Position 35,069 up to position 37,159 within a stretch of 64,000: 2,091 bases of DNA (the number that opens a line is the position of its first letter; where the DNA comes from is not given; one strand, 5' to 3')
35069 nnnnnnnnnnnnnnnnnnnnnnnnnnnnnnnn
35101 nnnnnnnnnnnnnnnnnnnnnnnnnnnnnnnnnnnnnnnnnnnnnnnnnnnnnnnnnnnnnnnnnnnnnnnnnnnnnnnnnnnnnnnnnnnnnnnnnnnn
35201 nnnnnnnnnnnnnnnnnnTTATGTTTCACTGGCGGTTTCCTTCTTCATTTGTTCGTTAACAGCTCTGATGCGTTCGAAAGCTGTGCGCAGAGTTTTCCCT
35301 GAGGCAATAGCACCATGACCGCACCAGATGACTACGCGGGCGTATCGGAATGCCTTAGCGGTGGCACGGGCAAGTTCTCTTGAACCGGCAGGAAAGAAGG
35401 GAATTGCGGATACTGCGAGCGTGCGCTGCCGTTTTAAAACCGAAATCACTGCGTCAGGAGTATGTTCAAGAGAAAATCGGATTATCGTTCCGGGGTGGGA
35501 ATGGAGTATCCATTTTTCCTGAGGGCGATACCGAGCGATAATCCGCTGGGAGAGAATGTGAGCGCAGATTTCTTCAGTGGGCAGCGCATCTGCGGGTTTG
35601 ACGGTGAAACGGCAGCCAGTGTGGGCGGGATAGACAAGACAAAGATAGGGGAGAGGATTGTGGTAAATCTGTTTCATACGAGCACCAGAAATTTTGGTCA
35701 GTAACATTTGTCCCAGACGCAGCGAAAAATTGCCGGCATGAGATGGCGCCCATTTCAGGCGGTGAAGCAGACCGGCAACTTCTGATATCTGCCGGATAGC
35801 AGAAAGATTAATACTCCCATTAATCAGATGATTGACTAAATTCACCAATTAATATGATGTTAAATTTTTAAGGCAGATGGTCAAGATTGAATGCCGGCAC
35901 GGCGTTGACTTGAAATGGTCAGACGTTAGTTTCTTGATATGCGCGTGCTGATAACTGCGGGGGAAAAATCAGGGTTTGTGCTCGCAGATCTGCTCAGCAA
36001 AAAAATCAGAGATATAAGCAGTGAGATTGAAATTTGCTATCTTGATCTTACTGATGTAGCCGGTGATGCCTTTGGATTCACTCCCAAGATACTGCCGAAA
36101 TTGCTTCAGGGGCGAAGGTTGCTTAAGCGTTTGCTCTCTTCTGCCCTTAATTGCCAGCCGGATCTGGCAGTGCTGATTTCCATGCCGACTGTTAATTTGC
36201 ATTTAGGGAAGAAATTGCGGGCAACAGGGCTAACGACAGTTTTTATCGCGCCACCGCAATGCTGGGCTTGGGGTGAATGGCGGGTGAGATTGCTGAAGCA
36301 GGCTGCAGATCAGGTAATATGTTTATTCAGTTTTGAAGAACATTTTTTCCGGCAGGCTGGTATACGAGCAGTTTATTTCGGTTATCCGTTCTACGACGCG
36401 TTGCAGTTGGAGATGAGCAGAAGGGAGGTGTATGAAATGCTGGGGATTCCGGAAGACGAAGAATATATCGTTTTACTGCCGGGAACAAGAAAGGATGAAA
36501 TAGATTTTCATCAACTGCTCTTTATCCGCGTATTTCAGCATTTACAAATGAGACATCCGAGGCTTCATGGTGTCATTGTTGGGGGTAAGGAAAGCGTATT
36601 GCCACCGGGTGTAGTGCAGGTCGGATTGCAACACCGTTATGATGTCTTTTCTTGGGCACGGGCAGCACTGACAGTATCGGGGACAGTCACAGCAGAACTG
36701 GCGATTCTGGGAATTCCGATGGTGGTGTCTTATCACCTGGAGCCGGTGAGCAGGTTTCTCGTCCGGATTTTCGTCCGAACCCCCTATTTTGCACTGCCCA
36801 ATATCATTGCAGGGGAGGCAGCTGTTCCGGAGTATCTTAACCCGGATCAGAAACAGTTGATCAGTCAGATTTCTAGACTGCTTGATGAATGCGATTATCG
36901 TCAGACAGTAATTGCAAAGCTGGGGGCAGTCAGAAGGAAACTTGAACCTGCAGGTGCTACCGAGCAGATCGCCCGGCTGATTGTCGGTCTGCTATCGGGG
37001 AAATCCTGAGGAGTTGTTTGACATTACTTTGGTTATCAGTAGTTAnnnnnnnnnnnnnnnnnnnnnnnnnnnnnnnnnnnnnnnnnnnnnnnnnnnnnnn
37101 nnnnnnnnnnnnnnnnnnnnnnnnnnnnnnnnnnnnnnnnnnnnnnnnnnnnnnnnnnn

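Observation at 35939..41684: Lipid-linked sugar module: lpxB, DPPR-synthase-like UbiA prenyltransferase and a convergent YfhO/GT-C membrane protein, then a 2Fe-2S + FAD oxidoreductase pair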

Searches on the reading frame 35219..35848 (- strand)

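Call 3: search_protein_families(library=pfam, proteins=[window:35219-35848:-], max_evalue=0.01)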
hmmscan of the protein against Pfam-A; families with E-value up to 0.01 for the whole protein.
window:35219-35848:- (209 aa): 1 family
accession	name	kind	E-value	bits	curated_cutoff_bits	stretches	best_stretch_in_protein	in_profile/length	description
PF00596.27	Aldolase_II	-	1.4e-14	54.9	22.2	1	20-200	2-178/183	Class II Aldolase and Adducin N-terminal domain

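Call 4: search_protein_families(library=ncbifam, proteins=[window:35219-35848:-], max_evalue=0.01)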
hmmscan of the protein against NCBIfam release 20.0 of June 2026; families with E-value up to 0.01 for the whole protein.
window:35219-35848:- (209 aa): 12 families
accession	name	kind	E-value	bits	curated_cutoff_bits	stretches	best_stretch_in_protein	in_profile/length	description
NF002963.0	PRK03634.1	equivalog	3.4e-21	75.5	170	1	46-198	67-232/274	rhamnulose-1-phosphate aldolase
NF006208.0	PRK08333.1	equivalog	5.8e-14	52.2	267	1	27-202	15-178/189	aldolase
NF006413.0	PRK08660.1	equivalog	2.3e-12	47.1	203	1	28-199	13-169/184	aldolase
TIGR02624.1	rhamnu_1P_ald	equivalog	3.1e-12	46.4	400.95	1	49-198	69-230/270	rhamnulose-1-phosphate aldolase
NF040649.1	FucA_Meth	equivalog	7.9e-06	25.9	250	1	90-202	65-171/179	L-fuculose phosphate aldolase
NF043034.1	OxoTetrPhDc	equivalog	4.6e-05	23.3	250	1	103-200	79-181/205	3-oxo-tetronate 4-phosphate decarboxylase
NF005984.0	PRK08087.1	subfamily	5.5e-05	23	264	1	20-191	9-168/215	L-fuculose-phosphate aldolase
NF053537.1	DhpthDcsPhtC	equivalog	9e-05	22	200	1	104-199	84-185/232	3,4-dihydroxyphthalate decarboxylase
NF053831.1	RU1PAldHalo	equivalog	0.00052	19.5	300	1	32-201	18-176/208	ribulose-1-phosphate aldolase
NF005302.0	PRK06833.1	equivalog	0.00057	19.4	264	1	102-197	81-176/214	L-fuculose-phosphate aldolase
TIGR01086.1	fucA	equivalog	0.0025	17.6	400.25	1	24-191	12-167/214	L-fuculose-phosphate aldolase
NF006672.0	PRK09220.1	equivalog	0.0067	15.8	226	0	18-57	12-52/209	methylthioribulose 1-phosphate dehydratase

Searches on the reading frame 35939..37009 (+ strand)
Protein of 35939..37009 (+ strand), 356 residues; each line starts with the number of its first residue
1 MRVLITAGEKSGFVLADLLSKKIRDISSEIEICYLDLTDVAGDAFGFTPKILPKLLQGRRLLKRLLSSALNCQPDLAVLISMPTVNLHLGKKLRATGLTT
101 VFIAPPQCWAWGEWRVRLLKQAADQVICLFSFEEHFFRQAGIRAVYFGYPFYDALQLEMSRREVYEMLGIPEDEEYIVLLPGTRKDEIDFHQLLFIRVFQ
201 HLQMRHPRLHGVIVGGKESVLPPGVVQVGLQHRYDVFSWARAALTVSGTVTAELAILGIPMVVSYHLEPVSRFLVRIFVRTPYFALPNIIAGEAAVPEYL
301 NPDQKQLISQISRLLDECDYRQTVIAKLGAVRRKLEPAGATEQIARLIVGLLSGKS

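Call 3: search_protein_families(library=pfam, proteins=[window:35939-37009:+], max_evalue=0.01)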
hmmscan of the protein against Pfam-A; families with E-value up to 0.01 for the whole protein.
window:35939-37009:+ (356 aa): 1 family
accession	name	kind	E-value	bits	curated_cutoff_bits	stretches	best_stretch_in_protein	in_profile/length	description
PF02684.21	LpxB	-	5.5e-53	180.6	22.6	1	46-306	56-328/374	Lipid-A-disaccharide synthetase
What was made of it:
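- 35939..37009 (+): lpxB homologue (lipid-A-disaccharide synthase), 356 aa. It lies 45 bp upstream of the UbiA ATG. It is a neighbour, not a conserved member of the module. Pfam LpxB 180.6 bits (call 3).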

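Call 4: search_protein_families(library=ncbifam, proteins=[window:35939-37009:+], max_evalue=0.01)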
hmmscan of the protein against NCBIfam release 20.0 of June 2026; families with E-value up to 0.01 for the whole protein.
window:35939-37009:+ (356 aa): 3 families
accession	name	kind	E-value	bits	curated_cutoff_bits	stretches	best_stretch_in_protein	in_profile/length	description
TIGR00215.1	lpxB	equivalog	6.1e-46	157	190.25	2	51-214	71-232/382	lipid-A-disaccharide synthase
NF002173.0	PRK01021.1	equivalog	1.8e-26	92.9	1033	1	51-304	288-555/610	lipid-A-disaccharide synthase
TIGR03492.1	TIGR03492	hypoth_equivalog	6.5e-07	28.4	219.2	1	113-204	150-235/396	lipid-A-disaccharide synthase-related protein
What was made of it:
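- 35939..37009 (+): TIGR00215 gives 157 bits, below the cut-off of 190 (call 4).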

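Call 85: search_solved_structures(query=window:35939-37009:+, max_evalue=0.001)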
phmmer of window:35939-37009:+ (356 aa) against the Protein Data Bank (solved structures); distinct sequences matched with E-value up to 0.001: 2.
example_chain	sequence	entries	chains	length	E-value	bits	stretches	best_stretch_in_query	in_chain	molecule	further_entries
5w8n_A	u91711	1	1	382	4e-30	108.2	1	72-303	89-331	Lipid-A-disaccharide synthase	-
5w8s_A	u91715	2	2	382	7.6e-30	107.3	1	72-303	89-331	Lipid-A-disaccharide synthase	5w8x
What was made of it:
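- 35939..37009 (+): E. coli LpxB 5w8n matches at E 4e-30 (call 85).
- On LpxB (lipid-A-disaccharide synthase): E. coli LpxB structures match at E 4e-30 over residues 72-303 (call 85).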
